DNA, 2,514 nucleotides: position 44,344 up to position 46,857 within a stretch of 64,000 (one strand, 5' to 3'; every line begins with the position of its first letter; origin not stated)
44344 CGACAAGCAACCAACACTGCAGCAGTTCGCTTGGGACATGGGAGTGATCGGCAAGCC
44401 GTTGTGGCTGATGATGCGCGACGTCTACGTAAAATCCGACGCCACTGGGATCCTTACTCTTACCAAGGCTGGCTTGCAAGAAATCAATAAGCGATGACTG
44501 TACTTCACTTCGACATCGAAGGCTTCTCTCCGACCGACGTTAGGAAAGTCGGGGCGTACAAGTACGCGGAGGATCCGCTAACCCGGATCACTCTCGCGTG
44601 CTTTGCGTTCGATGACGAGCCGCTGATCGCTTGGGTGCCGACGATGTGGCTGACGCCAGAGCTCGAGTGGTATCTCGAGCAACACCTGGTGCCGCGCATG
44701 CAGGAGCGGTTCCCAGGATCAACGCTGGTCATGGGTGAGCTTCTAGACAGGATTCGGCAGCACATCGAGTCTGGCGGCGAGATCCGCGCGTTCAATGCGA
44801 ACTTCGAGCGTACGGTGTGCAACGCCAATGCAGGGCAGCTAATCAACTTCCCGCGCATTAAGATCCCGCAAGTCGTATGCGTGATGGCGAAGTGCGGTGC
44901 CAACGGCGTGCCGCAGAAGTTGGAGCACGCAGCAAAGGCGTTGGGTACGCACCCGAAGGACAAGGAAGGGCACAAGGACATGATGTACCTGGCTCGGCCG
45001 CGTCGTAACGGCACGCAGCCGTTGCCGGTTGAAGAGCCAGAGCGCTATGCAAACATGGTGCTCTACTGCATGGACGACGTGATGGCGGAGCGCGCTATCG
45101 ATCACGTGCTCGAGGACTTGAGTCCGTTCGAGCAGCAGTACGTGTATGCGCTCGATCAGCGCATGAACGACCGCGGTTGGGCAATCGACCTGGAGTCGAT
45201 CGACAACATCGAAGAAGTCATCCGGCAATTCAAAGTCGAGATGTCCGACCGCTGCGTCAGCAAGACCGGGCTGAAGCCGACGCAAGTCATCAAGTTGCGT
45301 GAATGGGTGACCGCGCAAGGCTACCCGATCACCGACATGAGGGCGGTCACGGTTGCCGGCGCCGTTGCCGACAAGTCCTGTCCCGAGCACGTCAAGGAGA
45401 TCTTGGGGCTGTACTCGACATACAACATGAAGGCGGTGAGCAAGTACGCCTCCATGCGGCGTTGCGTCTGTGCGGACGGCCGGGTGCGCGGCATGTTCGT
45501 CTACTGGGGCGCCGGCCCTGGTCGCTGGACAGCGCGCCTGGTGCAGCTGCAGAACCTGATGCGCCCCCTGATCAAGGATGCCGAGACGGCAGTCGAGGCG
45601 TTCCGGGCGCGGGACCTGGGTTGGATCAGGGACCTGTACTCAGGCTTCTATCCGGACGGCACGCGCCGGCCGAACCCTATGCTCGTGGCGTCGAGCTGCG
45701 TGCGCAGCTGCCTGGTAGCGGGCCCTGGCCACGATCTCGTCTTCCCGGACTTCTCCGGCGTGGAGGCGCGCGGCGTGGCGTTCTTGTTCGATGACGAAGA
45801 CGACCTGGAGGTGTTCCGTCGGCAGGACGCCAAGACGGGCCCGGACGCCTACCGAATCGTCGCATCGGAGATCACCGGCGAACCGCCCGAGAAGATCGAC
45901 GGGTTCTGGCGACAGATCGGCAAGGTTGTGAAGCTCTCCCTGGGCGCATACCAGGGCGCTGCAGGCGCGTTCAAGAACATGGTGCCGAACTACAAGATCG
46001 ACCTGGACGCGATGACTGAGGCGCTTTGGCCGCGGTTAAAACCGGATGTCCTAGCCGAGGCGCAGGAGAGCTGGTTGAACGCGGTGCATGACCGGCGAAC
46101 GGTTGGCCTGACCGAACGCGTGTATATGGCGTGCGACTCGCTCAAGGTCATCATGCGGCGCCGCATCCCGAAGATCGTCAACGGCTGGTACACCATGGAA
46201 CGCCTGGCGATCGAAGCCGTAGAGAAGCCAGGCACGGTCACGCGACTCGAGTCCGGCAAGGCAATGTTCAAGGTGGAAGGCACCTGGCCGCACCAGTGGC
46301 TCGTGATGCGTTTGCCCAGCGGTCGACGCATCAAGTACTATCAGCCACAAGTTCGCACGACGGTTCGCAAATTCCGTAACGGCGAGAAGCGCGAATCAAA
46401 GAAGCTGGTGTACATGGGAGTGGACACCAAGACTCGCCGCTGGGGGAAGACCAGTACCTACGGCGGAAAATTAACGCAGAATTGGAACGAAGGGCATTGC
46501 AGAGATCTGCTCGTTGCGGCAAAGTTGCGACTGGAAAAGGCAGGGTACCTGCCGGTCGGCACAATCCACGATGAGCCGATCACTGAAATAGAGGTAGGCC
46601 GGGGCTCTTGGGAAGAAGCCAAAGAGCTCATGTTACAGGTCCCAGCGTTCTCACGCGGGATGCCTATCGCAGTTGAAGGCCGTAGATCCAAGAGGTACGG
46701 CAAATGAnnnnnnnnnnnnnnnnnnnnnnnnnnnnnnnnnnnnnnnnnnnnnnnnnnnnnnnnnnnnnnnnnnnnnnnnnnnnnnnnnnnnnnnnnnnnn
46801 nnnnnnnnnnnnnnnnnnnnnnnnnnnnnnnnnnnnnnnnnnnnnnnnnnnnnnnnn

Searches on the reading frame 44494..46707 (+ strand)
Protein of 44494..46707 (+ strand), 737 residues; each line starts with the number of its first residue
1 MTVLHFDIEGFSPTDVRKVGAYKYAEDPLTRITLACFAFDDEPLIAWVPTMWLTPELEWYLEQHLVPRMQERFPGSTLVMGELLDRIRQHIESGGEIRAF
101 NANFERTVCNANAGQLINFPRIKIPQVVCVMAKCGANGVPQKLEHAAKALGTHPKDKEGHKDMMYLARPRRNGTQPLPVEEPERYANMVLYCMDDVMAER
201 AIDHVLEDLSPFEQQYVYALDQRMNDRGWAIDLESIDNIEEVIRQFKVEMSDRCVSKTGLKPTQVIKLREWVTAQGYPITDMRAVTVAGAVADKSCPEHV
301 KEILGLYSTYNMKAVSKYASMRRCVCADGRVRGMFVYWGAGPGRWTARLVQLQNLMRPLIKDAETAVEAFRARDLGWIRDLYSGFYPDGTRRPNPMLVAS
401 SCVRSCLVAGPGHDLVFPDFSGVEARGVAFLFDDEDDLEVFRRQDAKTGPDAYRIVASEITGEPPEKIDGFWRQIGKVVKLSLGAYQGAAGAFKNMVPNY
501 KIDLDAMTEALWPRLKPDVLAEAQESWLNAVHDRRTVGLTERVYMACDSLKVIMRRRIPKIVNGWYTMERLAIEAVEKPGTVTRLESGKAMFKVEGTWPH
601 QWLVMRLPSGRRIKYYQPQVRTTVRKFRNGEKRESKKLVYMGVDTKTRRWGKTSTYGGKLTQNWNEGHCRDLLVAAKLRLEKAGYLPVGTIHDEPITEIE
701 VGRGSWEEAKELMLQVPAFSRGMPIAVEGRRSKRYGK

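Call 12: search_protein_families(library=phrogs, proteins=[window:44494-46707:+])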
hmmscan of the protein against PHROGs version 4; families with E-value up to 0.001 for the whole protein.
window:44494-46707:+ (737 aa): 3 families
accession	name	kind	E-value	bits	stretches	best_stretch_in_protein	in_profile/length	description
phrog_17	-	DNA, RNA and nucleotide metabolism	2.6e-62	212.2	1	1-736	670-1231/1445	DNA polymerase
phrog_7766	-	DNA, RNA and nucleotide metabolism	6.2e-32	111.5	1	546-737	7-185/186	DNA polymerase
phrog_10285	-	DNA, RNA and nucleotide metabolism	1.1e-31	111.1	2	555-737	154-320/321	DNA polymerase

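Call 17: search_dna_similar(query=window:44494-46707:+, collection=phages, mode=protein, max_rows=15)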
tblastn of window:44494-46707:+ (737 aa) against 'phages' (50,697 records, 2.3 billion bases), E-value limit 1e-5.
Records with a match: 1687; places in all: 1707; records where one place covers at least 80% of the query: 1582.
Best place of each record, by identity: <60% 1687.
By first word of the organism name: Salmonella 451; Escherichia 259; Streptococcus 130; Bacteroides 105; Staphylococcus 84; Xanthomonas 60; Vibrio 47; Microbacterium 32; Klebsiella 29; Pseudomonas 25; and 97 more.
By host as written in the record: Escherichia coli 138; - 118; Salmonella enterica subsp. enterica serovar Typhimurium 73; Salmonella enterica 73; Salmonella enterica subsp. enterica serovar Enteritidis 60; Salmonella sp. 48; Vibrio lentus 34; Staphylococcus aureus 32; and 560 more.
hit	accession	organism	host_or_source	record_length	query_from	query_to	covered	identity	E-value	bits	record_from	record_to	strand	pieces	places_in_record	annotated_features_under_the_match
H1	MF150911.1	Ralstonia phage DU_RP_II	Ralstonia solanacearum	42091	1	737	100%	32.8%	5e-89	312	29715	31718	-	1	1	putative DNA polymerase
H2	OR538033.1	Ralstonia phage C22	Ralstonia sp. RS3/1-1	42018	1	737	100%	32.7%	8e-89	311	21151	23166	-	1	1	hypothetical protein (x2)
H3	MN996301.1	Ralstonia phage RpY1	Ralstonia solanacearum SL341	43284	1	737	100%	32.5%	1e-88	310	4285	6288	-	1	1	putative DNA polymerase | hypothetical protein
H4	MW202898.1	Caudoviricetes sp.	Manatee Spring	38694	2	737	100%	31.8%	3e-82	292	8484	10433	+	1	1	DNA polymerase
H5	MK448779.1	Streptococcus phage Javan497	Streptococcus pyogenes MGAS10394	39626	1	737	100%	31.7%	4e-68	250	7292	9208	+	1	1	DNA polymerase I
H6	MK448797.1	Streptococcus phage Javan531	Streptococcus pyogenes SSI-1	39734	1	737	100%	31.7%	4e-68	250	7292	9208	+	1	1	DNA polymerase I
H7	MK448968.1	Streptococcus phage Javan512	Streptococcus pyogenes MGAS315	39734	1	737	100%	31.7%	4e-68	250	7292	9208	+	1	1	DNA polymerase I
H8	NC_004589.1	Streptococcus phage 315.6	Streptococcus pyogenes MGAS315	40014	1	737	100%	31.7%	4e-68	250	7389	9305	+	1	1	polA.2: putative DNA polymerase A domain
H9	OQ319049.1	Streptococcus phage BV-0002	Streptococcus equi RIBSP/BV-0002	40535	1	737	100%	31.3%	1e-68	252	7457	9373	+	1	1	polymerase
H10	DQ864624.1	Streptococcus phage P9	-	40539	1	737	100%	31.3%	1e-68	252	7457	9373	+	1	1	polymerase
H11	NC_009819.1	Streptococcus phage P9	Streptococcus equi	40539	1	737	100%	31.3%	1e-68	252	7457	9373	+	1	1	DNA polymerase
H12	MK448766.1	Streptococcus phage Javan465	Streptococcus pyogenes ERR172100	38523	1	737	100%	31.3%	2e-68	251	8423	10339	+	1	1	DNA polymerase I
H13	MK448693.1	Streptococcus phage Javan177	Streptococcus equi 4047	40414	1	737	100%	31.3%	3e-68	251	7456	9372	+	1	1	DNA polymerase I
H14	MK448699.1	Streptococcus phage Javan189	Streptococcus equi EQUI0155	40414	1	737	100%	31.3%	3e-68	251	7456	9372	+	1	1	DNA polymerase I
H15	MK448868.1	Streptococcus phage Javan188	Streptococcus equi EQUI0039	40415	1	737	100%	31.3%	3e-68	251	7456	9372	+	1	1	DNA polymerase I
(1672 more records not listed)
